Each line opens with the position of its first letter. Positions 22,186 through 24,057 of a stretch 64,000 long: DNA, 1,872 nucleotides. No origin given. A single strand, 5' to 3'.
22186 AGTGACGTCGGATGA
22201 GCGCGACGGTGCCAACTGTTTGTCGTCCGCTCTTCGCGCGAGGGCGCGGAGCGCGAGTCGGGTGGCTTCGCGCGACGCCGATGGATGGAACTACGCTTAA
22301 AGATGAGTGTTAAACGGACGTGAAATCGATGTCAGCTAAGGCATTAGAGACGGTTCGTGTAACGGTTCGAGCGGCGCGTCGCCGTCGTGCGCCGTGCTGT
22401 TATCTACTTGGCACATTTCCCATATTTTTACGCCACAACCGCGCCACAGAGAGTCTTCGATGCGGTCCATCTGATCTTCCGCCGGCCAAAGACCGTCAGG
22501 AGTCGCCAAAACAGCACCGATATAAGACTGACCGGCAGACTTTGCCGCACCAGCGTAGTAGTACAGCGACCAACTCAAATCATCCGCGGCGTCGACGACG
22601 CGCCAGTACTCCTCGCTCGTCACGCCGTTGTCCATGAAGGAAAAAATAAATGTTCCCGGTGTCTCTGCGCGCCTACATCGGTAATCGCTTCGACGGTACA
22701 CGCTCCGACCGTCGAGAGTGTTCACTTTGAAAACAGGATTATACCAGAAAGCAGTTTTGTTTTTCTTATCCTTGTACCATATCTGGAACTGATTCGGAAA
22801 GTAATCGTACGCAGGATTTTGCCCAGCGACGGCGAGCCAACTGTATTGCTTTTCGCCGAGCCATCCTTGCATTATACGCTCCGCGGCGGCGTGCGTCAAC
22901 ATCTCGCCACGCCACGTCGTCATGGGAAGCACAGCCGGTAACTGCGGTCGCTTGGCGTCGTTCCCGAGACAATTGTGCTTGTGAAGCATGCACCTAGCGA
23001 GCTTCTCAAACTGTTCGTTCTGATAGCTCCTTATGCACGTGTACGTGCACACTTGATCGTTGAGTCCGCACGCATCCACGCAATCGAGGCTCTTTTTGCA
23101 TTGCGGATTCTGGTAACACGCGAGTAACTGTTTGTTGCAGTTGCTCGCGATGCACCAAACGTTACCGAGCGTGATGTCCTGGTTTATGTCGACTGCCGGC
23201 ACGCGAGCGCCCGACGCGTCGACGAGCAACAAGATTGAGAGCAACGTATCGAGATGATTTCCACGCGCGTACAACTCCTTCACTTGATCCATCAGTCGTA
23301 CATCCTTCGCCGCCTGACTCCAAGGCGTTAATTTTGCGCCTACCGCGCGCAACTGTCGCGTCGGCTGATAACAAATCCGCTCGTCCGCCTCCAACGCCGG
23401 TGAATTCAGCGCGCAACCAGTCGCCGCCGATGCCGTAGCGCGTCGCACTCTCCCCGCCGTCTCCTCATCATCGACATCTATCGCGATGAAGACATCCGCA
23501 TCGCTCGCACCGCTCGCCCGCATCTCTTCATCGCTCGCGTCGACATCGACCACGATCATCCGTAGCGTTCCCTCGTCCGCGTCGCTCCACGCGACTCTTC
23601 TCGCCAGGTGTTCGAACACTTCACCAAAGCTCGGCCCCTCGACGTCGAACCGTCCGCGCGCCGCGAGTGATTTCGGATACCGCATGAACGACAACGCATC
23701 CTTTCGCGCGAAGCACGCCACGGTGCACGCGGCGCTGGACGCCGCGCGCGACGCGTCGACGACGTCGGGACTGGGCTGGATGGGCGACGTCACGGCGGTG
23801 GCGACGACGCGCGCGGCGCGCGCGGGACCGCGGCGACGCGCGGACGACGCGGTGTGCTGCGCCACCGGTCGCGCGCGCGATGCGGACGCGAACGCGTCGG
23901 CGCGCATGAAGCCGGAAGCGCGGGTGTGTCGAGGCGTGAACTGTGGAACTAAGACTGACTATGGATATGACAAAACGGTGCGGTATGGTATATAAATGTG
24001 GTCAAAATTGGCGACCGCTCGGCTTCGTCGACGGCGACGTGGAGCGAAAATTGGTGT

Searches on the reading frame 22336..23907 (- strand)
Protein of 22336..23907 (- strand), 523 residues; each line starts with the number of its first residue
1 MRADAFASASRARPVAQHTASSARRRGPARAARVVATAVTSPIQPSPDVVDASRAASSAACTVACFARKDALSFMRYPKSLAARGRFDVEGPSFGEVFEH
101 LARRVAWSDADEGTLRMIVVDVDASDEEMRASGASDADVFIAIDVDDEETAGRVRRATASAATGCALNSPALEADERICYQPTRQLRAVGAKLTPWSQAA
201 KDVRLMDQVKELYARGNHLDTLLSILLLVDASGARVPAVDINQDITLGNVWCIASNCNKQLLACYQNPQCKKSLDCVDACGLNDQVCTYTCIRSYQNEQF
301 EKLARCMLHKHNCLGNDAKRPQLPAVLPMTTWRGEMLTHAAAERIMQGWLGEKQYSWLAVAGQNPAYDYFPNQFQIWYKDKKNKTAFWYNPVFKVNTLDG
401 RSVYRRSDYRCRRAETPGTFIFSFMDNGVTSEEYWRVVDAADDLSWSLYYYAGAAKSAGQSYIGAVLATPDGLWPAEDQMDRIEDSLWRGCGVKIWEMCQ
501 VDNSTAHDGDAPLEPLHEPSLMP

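Call 24: search_protein_families(library=pfam, proteins=[window:22336-23907:-], max_evalue=0.001)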
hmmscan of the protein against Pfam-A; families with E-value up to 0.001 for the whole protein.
window:22336-23907:- (523 aa): 1 family
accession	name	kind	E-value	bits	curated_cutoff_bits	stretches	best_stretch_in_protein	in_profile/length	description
PF07137.17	VDE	-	2.4e-21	76.7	25.7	1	251-503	3-242/242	VDE lipocalin domain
